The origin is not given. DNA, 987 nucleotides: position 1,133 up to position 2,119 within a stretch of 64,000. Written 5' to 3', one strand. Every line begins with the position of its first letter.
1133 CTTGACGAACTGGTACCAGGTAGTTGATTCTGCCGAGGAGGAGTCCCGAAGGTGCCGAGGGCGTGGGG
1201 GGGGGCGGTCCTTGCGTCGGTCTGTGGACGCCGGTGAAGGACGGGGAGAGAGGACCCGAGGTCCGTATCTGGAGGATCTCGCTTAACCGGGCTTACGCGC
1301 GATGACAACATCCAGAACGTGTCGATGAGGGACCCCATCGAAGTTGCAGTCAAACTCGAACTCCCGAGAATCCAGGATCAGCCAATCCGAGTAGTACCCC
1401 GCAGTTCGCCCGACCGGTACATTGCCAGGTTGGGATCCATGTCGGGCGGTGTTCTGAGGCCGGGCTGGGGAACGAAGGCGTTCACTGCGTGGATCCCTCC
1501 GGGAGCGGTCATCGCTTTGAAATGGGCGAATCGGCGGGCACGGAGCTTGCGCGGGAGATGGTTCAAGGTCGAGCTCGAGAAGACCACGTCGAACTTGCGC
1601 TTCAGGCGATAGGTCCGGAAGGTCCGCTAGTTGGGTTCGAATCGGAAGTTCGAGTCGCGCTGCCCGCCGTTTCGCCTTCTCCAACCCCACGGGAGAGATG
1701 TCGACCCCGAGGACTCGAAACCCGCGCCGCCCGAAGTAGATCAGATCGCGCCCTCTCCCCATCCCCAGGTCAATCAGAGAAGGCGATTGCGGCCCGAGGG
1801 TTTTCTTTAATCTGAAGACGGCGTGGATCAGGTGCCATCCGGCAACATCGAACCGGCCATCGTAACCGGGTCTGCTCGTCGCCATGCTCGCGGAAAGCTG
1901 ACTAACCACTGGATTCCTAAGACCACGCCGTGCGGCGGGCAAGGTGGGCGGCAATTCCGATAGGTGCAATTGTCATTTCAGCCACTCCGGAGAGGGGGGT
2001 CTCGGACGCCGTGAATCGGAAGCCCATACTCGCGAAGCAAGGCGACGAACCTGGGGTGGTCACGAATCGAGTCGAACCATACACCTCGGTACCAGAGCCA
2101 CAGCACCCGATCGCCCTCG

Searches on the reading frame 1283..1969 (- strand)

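Call 80: search_protein_families(library=pfam, proteins=[window:1283-1969:-], max_evalue=0.001)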
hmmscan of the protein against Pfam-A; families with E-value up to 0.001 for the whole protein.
window:1283-1969:- (228 aa): 5 families
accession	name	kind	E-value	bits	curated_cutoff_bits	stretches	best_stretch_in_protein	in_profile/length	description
PF13649.12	Methyltransf_25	-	6.7e-09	36.8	27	1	66-123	2-61/97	Methyltransferase domain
PF08241.18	Methyltransf_11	-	2.5e-06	28.5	21.2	1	67-120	2-54/95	Methyltransferase domain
PF13489.12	Methyltransf_23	-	1.4e-05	25.3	27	1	53-105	11-61/164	Methyltransferase domain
PF08242.18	Methyltransf_12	-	0.00036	21.6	30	1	66-111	1-48/98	Methyltransferase domain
PF13847.12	Methyltransf_31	-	0.0004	20.5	27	1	65-108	7-53/145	Methyltransferase domain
